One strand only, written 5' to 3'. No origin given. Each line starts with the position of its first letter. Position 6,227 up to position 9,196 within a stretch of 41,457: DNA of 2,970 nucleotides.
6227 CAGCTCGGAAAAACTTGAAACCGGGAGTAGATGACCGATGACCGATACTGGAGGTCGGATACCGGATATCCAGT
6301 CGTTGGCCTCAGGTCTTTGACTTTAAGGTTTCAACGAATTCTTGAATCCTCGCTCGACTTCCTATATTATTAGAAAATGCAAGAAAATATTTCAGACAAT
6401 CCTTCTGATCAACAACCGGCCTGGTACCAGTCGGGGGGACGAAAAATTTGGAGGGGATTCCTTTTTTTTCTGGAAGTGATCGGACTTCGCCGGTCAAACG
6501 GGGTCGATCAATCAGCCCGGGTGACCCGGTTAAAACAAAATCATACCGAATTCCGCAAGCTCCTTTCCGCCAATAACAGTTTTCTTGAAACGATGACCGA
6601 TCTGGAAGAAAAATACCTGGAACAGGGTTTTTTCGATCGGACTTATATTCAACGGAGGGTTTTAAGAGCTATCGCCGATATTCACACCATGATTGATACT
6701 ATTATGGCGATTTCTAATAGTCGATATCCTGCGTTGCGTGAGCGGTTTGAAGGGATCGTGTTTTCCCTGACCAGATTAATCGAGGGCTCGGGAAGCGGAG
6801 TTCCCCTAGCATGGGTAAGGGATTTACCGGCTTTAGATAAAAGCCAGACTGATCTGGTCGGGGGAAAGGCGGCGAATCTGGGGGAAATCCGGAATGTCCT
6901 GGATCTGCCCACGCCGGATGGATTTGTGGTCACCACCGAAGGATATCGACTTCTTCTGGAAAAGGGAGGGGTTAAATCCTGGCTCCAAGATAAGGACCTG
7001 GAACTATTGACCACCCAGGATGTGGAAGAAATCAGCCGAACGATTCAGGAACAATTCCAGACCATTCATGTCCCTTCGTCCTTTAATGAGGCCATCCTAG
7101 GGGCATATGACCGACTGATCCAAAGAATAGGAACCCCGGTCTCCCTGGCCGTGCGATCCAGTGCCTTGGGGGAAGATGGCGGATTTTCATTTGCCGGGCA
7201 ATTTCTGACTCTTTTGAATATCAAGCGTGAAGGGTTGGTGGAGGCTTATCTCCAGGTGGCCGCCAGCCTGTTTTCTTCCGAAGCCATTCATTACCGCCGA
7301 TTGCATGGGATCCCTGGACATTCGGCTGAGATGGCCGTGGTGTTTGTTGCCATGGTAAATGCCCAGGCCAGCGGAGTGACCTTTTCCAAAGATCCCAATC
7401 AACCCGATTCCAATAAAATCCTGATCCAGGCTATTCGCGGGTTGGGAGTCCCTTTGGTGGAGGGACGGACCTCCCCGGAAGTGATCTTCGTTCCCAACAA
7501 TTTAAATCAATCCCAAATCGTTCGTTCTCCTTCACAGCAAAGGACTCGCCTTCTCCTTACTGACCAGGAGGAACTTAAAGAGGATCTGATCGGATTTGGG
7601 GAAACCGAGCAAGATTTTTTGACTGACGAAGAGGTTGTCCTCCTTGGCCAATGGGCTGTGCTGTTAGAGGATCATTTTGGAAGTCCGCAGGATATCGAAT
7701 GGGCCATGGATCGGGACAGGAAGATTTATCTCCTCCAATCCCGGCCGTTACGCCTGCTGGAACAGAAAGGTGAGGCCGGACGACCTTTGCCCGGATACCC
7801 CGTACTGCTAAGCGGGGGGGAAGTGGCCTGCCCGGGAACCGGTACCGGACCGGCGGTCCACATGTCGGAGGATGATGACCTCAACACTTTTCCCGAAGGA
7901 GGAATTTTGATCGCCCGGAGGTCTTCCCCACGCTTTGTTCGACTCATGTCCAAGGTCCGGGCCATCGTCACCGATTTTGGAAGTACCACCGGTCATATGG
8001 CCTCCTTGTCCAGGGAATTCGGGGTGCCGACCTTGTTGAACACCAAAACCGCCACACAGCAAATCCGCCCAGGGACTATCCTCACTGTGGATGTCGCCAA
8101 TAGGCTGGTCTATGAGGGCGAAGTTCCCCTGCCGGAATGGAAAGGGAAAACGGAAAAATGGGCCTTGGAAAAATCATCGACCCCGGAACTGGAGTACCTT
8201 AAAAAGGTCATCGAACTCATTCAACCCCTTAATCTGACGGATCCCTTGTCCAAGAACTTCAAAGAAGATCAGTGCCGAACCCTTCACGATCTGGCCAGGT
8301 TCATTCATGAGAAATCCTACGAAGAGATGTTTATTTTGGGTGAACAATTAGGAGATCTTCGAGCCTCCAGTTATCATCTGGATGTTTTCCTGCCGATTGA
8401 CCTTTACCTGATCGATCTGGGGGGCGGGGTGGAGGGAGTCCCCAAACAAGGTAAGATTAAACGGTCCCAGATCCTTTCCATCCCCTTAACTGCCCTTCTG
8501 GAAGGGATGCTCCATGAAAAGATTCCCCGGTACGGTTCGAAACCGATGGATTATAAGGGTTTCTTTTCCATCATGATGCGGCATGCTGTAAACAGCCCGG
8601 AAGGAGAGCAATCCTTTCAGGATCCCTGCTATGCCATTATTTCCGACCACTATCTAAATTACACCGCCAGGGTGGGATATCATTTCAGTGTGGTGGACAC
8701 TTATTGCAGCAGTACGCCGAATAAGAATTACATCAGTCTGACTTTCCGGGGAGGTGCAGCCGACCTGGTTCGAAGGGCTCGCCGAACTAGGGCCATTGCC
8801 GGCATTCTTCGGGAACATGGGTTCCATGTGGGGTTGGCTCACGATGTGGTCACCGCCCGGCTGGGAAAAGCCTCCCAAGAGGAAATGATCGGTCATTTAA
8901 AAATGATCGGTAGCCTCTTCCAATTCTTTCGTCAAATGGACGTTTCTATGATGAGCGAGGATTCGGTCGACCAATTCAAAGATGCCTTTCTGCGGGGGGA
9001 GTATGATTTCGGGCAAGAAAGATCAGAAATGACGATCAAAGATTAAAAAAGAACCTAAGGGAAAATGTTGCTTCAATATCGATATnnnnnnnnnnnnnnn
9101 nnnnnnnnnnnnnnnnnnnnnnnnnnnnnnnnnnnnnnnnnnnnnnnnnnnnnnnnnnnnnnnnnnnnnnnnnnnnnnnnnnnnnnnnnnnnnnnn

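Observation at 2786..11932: Two convergent operons share sigma-54-type promoters and the same upstream palindrome: candidate undescribed signalling/transport module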

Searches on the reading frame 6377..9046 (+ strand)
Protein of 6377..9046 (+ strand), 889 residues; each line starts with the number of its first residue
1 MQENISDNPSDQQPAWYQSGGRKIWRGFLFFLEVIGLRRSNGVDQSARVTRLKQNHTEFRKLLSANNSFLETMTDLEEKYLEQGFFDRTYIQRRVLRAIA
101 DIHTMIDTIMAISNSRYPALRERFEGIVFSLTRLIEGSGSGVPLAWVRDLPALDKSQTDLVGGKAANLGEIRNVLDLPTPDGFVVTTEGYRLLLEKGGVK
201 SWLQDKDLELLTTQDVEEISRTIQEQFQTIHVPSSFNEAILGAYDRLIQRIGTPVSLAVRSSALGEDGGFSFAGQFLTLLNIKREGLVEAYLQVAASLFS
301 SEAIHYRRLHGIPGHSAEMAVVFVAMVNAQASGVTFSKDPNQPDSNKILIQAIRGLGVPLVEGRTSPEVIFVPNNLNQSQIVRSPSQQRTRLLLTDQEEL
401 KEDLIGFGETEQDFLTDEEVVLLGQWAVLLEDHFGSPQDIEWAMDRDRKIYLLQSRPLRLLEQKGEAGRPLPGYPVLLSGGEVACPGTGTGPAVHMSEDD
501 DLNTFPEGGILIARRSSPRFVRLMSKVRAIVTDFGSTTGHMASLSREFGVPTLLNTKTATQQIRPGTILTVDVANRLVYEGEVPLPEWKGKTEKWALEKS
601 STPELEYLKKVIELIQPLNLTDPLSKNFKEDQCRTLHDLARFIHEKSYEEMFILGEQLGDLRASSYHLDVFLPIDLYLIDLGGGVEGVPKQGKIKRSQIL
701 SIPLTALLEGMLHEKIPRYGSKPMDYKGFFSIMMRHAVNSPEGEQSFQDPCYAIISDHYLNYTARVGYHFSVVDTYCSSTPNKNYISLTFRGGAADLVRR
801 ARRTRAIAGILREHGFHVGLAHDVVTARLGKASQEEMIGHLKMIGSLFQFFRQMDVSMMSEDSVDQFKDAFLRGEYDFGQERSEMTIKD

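Call 5: search_protein_families(library=pfam, proteins=[window:6377-9046:+], max_evalue=0.01)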
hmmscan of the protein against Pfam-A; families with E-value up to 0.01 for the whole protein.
window:6377-9046:+ (889 aa): 2 families
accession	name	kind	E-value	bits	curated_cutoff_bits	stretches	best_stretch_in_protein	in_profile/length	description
PF01326.24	PPDK_N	-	3.6e-74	250.4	27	1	159-464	2-315/328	Pyruvate phosphate dikinase, AMP/ATP-binding domain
PF00391.29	PEP-utilizers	-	3.8e-17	62.1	23.1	1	505-574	1-70/72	PEP-utilising enzyme, mobile domain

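Call 14: find_homologous_proteins(query=window:6377-9046:+, max_evalue=1e-10)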
Query window:6377-9046:+ (889 aa): 3650 proteins with E <= 1e-10 among 8000 candidates; the best 120 are listed.
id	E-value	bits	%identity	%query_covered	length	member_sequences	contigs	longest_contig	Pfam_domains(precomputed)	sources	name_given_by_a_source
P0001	0.0e+0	1670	83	99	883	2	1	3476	PF00391.30,PF01326.25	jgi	jgi:pyruvate, water dikinase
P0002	0.0e+0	1641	81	99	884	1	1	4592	PF00391.30,PF01326.25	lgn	-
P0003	0.0e+0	1633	81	99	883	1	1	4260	PF00391.30,PF01326.25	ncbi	-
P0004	0.0e+0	1631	81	99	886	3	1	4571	PF00391.30,PF01326.25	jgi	jgi:pyruvate,water dikinase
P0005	0.0e+0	1624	80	99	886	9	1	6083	PF00391.30,PF01326.25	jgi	jgi:pyruvate, water dikinase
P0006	0.0e+0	1619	81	99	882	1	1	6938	PF00391.30,PF01326.25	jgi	jgi:pyruvate,water dikinase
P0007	0.0e+0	1456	78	92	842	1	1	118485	PF00391.30,PF01326.25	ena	-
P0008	0.0e+0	1400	69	99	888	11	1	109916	PF00391.30,PF01326.25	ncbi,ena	-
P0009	0.0e+0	1388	69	99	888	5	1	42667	PF00391.30,PF01326.25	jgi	jgi:pyruvate, water dikinase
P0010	0.0e+0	1373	69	99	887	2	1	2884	PF00391.30,PF01326.25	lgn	-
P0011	0.0e+0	1371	70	97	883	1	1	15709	PF00391.30,PF01326.25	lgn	-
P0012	0.0e+0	1366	68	99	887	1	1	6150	PF00391.30,PF01326.25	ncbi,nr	ncbi:MAG: phosphoenolpyruvate synthase [Desulfobacca sp.]|nr:phosphoenolpyruvate synthase [Desulfoba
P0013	0.0e+0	1352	69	99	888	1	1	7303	PF00391.30,PF01326.25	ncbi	ncbi:MAG: PEP/pyruvate-binding domain-containing protein [Pseudomonadota bacterium]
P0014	0.0e+0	1341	68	99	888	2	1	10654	PF00391.30,PF01326.25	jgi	jgi:pyruvate, water dikinase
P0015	0.0e+0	1334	68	98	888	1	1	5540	PF00391.30,PF01326.25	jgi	jgi:pyruvate,water dikinase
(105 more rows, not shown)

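Call 16: find_related_loci(query=A1, collection=genome_contigs, flank=10000)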
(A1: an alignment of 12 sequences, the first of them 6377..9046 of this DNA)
Query A1 (889 aa) in genome_contigs; peptide patterns used: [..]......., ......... (x = any residue, [..] = any of these).
110 stretches matched a pattern; 91 encode a relative of the query (tblastn E <= 1e-3); the best 80 are kept; 79 distinct loci.
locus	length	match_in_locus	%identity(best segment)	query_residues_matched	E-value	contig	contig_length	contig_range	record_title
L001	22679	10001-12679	80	1-889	0e+0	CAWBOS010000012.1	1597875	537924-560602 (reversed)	MAG: uncultured delta proteobacterium isolate MFD01299.bin.3.111 genome assembly, contig: contig_6052, whole genome shot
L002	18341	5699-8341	81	6-884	0e+0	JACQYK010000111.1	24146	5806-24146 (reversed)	MAG: Deltaproteobacteria bacterium isolate NC_groundwater_1539_Pr4_S-0.65um_50_9 SR1-18-Sp65_coassembly_scaffold_2316, w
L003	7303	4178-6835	69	1-880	0e+0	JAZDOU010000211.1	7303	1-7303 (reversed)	MAG: Pseudomonadota bacterium isolate MEGAHIT-group-0.794 k141_17292712, whole genome shotgun sequence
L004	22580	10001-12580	69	26-880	0e+0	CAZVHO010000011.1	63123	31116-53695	MAG TPA_asm: uncultured Thermodesulfobacteriota bacterium isolate binchicken_co266_158 genome assembly, contig: NODE_999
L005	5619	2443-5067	64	9-878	0e+0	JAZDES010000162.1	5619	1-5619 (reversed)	MAG: Pseudomonadota bacterium isolate MEGAHIT-group-0.160 k141_13389119, whole genome shotgun sequence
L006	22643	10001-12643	62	1-878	0e+0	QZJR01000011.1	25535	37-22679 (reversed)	MAG: Deltaproteobacteria bacterium isolate SURF_34 Ga0104751_1002875, whole genome shotgun sequence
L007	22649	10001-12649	62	1-878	0e+0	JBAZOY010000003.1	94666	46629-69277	MAG: Syntrophales bacterium isolate SO_2017_SWC_17 scaffold_209_c2_LP-4_2017, whole genome shotgun sequence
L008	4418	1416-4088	60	1-884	0e+0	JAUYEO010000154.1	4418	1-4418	MAG: Desulfobacterales bacterium isolate C21_concoct.bin.118_sub C21_k141_22045, whole genome shotgun sequence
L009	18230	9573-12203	59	9-878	0e+0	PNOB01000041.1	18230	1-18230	MAG: Desulfobacterium sp. isolate SW.3.97 SW_1001861_18230, whole genome shotgun sequence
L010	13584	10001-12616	59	9-878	0e+0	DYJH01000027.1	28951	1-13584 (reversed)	MAG TPA_asm: Desulfonema limicola isolate FI88_41_9 Afr_mines_FI88_624_length_28951_cov_3_993632, whole genome shotgun s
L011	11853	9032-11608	59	24-878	0e+0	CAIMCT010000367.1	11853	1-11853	MAG: uncultured Desulfobacteraceae bacterium isolate Umea1_bin-2529 genome assembly, contig: bin-2529:367/580, whole gen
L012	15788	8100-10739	58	1-876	0e+0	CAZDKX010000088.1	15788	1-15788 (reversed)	MAG TPA_asm: uncultured Syntrophobacteraceae bacterium isolate binchicken_co22_234 genome assembly, contig: NODE_3905_le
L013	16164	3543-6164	58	2-876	0e+0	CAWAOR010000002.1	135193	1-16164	MAG: uncultured delta proteobacterium isolate MFD02979.bin.1.141 genome assembly, contig: contig_13106, whole genome sho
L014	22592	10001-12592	56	23-882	0e+0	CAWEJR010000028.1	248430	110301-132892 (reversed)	MAG: uncultured delta proteobacterium isolate MFD05942.bin.3.322 genome assembly, contig: contig_543, whole genome shotg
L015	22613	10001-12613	57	5-876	0e+0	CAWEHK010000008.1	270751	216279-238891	MAG: uncultured delta proteobacterium isolate MFD02979.bin.2.138 genome assembly, contig: contig_13104, whole genome sho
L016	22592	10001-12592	57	17-876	0e+0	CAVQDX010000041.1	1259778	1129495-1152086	MAG: uncultured delta proteobacterium isolate MFD01872.bin.2.71 genome assembly, contig: contig_43718, whole genome shot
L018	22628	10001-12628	57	8-880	0e+0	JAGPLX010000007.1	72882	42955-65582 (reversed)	MAG: Syntrophobacteraceae bacterium isolate Gw_SlDig_bin_70 Gw_SlDig_421_length_72882_cov_14.470799, whole genome shotgu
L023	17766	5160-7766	57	6-876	0e+0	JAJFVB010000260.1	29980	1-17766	MAG: Desulfobacteraceae bacterium isolate bin.609 k141_231164, whole genome shotgun sequence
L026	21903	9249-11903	56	2-882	0e+0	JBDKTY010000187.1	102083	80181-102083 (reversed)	MAG: Syntrophobacter sp. isolate 7_bin.95 c_000000988028, whole genome shotgun sequence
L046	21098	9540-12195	67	1-880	0e+0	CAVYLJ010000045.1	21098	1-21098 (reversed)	MAG: uncultured delta proteobacterium isolate MFD01299.bin.2.76 genome assembly, contig: contig_72559, whole genome shot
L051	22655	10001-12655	69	1-880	0e+0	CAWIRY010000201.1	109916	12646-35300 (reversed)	MAG: uncultured delta proteobacterium isolate MFD03323.bin.1.124 genome assembly, contig: contig_71688, whole genome sho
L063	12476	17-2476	38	52-873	9e-174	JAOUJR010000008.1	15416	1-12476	MAG: Nitrospirota bacterium isolate 8_1_Jan_SF_Bin13 8_1_Jan_SF_Bin13_scaffold_1755_c1, whole genome shotgun sequence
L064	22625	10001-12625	54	7-876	0e+0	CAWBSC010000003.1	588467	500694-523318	MAG: uncultured delta proteobacterium isolate MFD01872.bin.2.29 genome assembly, contig: contig_115685, whole genome sho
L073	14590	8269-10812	33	38-873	4e-140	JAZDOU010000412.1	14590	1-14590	MAG: Pseudomonadota bacterium isolate MEGAHIT-group-0.794 k141_9157025, whole genome shotgun sequence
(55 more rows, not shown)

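Call 34: search_protein_families(library=ncbifam, proteins=[window:6377-9046:+], max_evalue=0.01)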
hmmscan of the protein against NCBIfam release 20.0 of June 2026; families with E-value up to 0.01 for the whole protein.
window:6377-9046:+ (889 aa): 25 families
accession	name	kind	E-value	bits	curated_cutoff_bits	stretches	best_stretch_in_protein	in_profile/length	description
NF005057.0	PRK06464.1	equivalog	1.9e-87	294.1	598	1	146-589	6-471/798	phosphoenolpyruvate synthase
TIGR01418.1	PEP_synth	equivalog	1.6e-86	291.3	739.75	1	147-587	2-460/784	pyruvate, water dikinase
NF004877.0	PRK06241.1-2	subfamily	4.7e-59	200.5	866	2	146-459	4-313/869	phosphoenolpyruvate synthase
NF041857.1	RIF_Ptrans_rph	equivalog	1.6e-57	195.5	999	2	146-459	2-311/864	rifamycin-inactivating phosphotransferase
NF052632.1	undecylprod_RedH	equivalog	2.2e-56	191.3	1350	2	152-464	8-299/880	undecylprodigiosin ligase RedH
NF004881.0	PRK06241.2-2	equivalog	5.7e-56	190.3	883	2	156-463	14-315/898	phosphoenolpyruvate synthase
NF004878.0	PRK06241.1-3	subfamily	6e-55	186.8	945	2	153-459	11-312/891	phosphoenolpyruvate synthase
NF052631.1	prodigiosin_PigC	equivalog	6.6e-54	183.1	1300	2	153-462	8-301/883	prodigiosin ligase PigC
NF004879.0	PRK06241.1-4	equivalog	5.5e-52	177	976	2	146-460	4-314/868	phosphoenolpyruvate synthase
NF004880.0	PRK06241.2-1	equivalog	1.5e-42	145.6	972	3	157-368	14-219/837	phosphoenolpyruvate synthase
NF000283.1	RPH_KJ151292.1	equivalog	1.2e-39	136.2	1700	2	147-461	6-316/865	rifamycin-inactivating phosphotransferase Rph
NF004883.0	PRK06241.2-4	equivalog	2.7e-34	118.5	1063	2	159-461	30-330/928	phosphoenolpyruvate synthase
NF004882.0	PRK06241.2-3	equivalog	1.1e-29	103.2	850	2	156-463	7-281/827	phosphoenolpyruvate synthase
NF004531.0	PRK05878.1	equivalog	1.6e-22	79.8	456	2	477-619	352-486/534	pyruvate, phosphate dikinase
NF006153.0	PRK08296.1-5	subfamily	6.3e-16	57.9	578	1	481-574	506-599/608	hypothetical protein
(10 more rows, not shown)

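Call 50: search_dna_similar(query=L051:3320-4744:+, collection=plasmids, mode=protein, max_rows=25)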
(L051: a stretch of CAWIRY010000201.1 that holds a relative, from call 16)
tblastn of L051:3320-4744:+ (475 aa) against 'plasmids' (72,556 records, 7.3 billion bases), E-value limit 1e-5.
The search stops at 5000 records and this limit was reached: more records match than are counted here, and every count below describes the 5000 best-scoring records only.
Records with a match: at least 5000; places in all: 7508; records where one place covers at least 80% of the query: 765.
Best place of each record, by identity: 60-80% 1; <60% 4999.
By first word of the organism name: Klebsiella 1975; Salmonella 291; Enterobacter 250; Escherichia 238; Rhizobium 223; Enterococcus 179; Sinorhizobium 165; Pantoea 143; Ralstonia 140; Burkholderia 131; and 235 more.
By predicted mobility (MOB-suite, as given by PLSDB): conjugative 2471; non-mobilizable 1812; mobilizable 717.
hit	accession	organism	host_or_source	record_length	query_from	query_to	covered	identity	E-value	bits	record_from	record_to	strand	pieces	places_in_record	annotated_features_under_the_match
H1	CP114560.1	Candidatus Manganitrophus sp.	activated carbon metagenome,metagenomic ...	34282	4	464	97%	44.7%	4e-110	365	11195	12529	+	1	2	sigma-54 dependent transcriptional regulator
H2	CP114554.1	Candidatus Manganitrophus sp.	activated carbon metagenome,metagenomic ...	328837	4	462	97%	44.8%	1e-90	381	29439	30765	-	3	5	sigma-54 dependent transcriptional regulator | sigma 54-interacting transcriptional regulator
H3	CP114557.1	Candidatus Manganitrophus sp.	activated carbon metagenome,metagenomic ...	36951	4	462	97%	44.6%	6e-110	364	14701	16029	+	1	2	sigma-54 dependent transcriptional regulator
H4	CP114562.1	Candidatus Manganitrophus sp.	activated carbon metagenome,metagenomic ...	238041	4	462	97%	44.6%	6e-110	364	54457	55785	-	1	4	sigma-54 dependent transcriptional regulator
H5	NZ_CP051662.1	Escherichia coli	Homo sapiens,cell culture,urine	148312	4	464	97%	43.4%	4e-107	356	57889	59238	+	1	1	atoC: acetoacetate metabolism transcriptional regulator AtoC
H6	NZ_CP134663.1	Escherichia coli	Larus michahellis,bacteria,cloaca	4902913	4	464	97%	43.4%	1e-106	355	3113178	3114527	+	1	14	none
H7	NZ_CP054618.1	Azospirillum oryzae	cell culture,soil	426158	4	464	97%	43.3%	5e-104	347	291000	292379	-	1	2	atoC: acetoacetate metabolism transcriptional regulator AtoC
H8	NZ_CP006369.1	Aureimonas sp. AU20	-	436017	4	474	99%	42.3%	3e-95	322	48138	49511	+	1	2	sigma-54 dependent transcriptional regulator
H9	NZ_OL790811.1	Proteus mirabilis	-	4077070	2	465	98%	42.8%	2e-105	351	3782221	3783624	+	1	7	none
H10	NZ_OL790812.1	Proteus mirabilis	-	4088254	2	465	98%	42.8%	5e-105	350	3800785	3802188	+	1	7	none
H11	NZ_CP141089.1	Escherichia coli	Homo sapiens,Infected Human Urine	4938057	4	464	97%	43.0%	2e-107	357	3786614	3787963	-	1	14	none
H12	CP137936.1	Escherichia coli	Homo sapiens,other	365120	4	464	97%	43.0%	6e-107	356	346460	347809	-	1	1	atoC: acetoacetate metabolism transcriptional regulator AtoC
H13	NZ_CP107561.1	Methylocystis sp. MJC1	whole organism,Alpine Peat Bogs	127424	1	466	98%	42.3%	2e-99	334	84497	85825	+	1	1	sigma-54 dependent transcriptional regulator | HAMP domain-containing sensor histidine kinase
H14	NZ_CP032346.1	Azospirillum brasilense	soil sample,Agricultural field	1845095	2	475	100%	41.4%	1e-97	329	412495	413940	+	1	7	record has no annotation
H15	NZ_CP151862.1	Citrobacter freundii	-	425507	4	464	97%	42.4%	8e-100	335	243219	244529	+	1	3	zraR: sigma-54-dependent response regulator transcription factor ZraR | purD: phosphoribosylamine--glycine ligase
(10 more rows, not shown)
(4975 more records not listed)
